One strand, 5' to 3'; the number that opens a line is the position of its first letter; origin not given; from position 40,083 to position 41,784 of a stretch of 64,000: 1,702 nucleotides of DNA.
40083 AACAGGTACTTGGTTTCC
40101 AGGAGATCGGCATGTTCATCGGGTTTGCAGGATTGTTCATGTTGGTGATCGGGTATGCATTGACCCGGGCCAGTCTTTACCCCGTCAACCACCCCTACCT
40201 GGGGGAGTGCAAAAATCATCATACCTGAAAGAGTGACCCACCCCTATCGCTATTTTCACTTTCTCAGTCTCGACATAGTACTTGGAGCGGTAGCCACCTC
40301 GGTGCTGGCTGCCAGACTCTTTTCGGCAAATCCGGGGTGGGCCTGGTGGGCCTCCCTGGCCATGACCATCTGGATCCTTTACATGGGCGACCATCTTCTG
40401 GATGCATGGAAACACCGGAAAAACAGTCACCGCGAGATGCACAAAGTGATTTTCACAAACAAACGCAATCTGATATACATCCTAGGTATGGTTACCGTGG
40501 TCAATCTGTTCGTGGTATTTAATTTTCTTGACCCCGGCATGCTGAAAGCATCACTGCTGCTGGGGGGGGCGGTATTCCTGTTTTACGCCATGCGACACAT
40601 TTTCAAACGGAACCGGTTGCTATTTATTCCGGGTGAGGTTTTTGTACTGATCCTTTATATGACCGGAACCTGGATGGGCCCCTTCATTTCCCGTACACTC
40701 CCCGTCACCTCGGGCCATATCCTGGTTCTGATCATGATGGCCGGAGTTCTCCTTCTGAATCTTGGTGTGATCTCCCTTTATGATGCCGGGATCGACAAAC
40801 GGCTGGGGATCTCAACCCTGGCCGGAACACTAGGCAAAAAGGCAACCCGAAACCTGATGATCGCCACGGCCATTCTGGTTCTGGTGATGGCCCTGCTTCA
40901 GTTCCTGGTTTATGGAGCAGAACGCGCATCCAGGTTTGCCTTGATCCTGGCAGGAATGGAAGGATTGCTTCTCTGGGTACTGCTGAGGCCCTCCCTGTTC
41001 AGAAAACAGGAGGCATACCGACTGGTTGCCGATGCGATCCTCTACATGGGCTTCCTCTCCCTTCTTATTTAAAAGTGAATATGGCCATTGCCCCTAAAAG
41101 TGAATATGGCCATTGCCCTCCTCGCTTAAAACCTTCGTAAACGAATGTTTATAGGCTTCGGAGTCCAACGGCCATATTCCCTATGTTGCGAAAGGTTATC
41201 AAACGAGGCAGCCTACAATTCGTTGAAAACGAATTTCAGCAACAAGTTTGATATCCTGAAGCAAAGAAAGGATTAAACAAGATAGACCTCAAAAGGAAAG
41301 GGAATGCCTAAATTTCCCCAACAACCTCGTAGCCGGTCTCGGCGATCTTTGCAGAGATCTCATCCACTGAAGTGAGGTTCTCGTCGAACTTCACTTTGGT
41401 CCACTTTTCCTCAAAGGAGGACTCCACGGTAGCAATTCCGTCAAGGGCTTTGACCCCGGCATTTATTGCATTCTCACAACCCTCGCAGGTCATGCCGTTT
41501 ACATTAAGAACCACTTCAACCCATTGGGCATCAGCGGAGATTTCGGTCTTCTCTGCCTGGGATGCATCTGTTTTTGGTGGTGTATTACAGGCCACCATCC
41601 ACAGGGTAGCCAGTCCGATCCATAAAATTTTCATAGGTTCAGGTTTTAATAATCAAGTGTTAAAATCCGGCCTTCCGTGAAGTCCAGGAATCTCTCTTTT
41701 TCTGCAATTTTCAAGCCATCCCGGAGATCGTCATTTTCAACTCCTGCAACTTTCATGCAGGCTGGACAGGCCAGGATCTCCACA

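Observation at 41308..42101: Two exported CxxC lipoproteins (DsrE-fold with CPAC; HMA domain with CEGC) end the oxidase operon, a candidate new copper/thiol relay for CuA/CuB assembly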

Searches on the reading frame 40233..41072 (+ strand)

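Call 3: search_protein_families(library=pfam, proteins=[window:40233-41072:+], max_evalue=1)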
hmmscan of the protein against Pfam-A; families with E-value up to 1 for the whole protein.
window:40233-41072:+ (279 aa): 2 families
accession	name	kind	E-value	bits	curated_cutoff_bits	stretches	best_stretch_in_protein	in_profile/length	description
PF01040.23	UbiA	-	3.7e-05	23.6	34.2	2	134-252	116-231/250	UbiA prenyltransferase family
PF00584.25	SecE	-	0.023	15.1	22.7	1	63-95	5-37/55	SecE/Sec61-gamma subunits of protein translocation complex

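Call 4: search_protein_families(library=ncbifam, proteins=[window:40233-41072:+], max_evalue=1)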
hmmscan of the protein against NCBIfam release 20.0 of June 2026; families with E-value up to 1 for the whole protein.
window:40233-41072:+ (279 aa): 4 families
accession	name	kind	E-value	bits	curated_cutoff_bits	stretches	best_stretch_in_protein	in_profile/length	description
NF047439.1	prenyl_LA_0991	equivalog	1.6e-37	129.7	300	1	5-278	5-272/275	LA_0991 family prenyltransferase-like protein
TIGR00964.1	secE_bact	equivalog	0.077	12.9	27.55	1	62-96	5-39/57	preprotein translocase subunit SecE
TIGR02866.1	CoxB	equivalog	0.088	12.3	147.7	1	36-96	13-72/202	cytochrome c oxidase subunit II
NF045683.1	MerT_CopZ_Se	exception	0.098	12.1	375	1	119-153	88-121/235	MerT/CopZ fusion-like heavy metal transport selenoprotein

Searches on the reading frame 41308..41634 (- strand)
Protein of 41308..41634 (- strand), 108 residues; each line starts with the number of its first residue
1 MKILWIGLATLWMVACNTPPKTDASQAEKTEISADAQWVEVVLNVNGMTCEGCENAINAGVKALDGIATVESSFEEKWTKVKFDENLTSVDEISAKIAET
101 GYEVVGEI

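Call 3: search_protein_families(library=pfam, proteins=[window:41308-41634:-], max_evalue=1)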
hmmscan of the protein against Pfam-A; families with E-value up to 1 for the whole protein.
window:41308-41634:- (108 aa): 2 families
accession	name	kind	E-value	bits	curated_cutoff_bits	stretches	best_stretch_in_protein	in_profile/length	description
PF00403.32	HMA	-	2.1e-13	50.9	24.8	1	42-103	1-62/62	Heavy-metal-associated domain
PF24292.1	DUF7479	-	0.02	15.4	27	1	33-77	16-60/60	Domain of unknown function (DUF7479)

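Call 4: search_protein_families(library=ncbifam, proteins=[window:41308-41634:-], max_evalue=1)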
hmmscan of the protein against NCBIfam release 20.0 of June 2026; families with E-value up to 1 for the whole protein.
window:41308-41634:- (108 aa): 14 families
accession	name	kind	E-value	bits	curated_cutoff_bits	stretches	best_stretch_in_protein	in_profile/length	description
NF033556.1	MerTP_fusion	equivalog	1.2e-19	70.6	180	1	26-104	107-185/186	mercuric transport protein MerTP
NF033795.1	chaper_CopZ_Bs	exception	5e-18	65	91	1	41-105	2-66/66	copper chaperone CopZ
NF033794.2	chaper_CopZ_Eh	exception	2.2e-13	50.1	95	1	43-103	4-64/68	copper chaperone CopZ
TIGR00003.1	TIGR00003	subfamily_domain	4.4e-13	49.2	62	1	43-105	4-66/66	copper ion binding protein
NF041115.1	UxxU_metal_bind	equivalog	7.4e-13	48.4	95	1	39-102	4-67/74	metal-binding (seleno)protein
TIGR02052.1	MerP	equivalog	5e-09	36.6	92.55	1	34-102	18-86/92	mercury resistance system periplasmic binding protein MerP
NF047957.1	CopZ_AFE_1862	equivalog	1.4e-08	35.1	85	1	42-104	2-61/62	CopZ family metallochaperone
NF033781.1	chaper_CopP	exception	2e-08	34.3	112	1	41-104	2-64/65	copper-binding metallochaperone CopP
NF045683.1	MerT_CopZ_Se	exception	5.8e-07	29.2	375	1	23-103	147-226/235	MerT/CopZ fusion-like heavy metal transport selenoprotein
NF010311.1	PRK13748.1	subfamily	1.1e-06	27.9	600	1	42-104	2-63/560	mercury(II) reductase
NF008262.1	PRK11033.1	equivalog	1.9e-05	23.3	1005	1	23-104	27-104/731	zinc/cadmium/mercury/lead-transporting ATPase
NF033553.1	MerP_Gpos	exception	0.00023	21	110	1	11-104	16-111/112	mercury resistance system substrate-binding protein MerP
NF033775.1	P_type_ZntA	exception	0.0019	16.6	1240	1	25-104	35-111/732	Zn(II)/Cd(II)/Pb(II) translocating P-type ATPase ZntA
NF047536.1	Cu_chaper_CsoZ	equivalog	0.059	13.8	77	1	42-105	4-66/66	putative copper chaperone CsoZ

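Call 30: find_homologous_proteins(query=window:41308-41634:-, max_evalue=0.001)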
Query window:41308-41634:- (108 aa): 57 proteins with E <= 0.001 among 86 candidates.
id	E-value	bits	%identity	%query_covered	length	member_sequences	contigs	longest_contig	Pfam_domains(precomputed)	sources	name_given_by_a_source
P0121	8.4e-64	230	100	100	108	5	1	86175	PF00403.33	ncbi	ncbi:MAG: cation transporter [Bacteroidales bacterium]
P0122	3.9e-49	183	82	100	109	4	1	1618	PF00403.33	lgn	-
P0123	5.3e-49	183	77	100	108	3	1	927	PF00403.33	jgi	jgi:copper chaperone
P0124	5.2e-48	180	76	100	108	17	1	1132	PF00403.33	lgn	-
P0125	5.6e-48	179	76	100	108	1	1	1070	PF00403.33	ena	-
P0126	6.7e-48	179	75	100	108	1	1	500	PF00403.33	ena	-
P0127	1.0e-47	179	75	100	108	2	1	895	PF00403.33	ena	-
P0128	1.3e-47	178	75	100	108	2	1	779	PF00403.33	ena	-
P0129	1.3e-47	178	77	100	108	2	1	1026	PF00403.33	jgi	-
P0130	1.4e-47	178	79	100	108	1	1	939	PF00403.33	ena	-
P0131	2.3e-47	177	80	100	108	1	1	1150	PF00403.33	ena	-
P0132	6.0e-47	176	76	100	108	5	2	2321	PF00403.33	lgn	-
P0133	2.0e-46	174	84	89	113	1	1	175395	PF00403.33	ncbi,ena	-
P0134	3.8e-46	174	75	100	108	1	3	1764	PF00403.33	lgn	-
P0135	4.4e-46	173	75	100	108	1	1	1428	PF00403.33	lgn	-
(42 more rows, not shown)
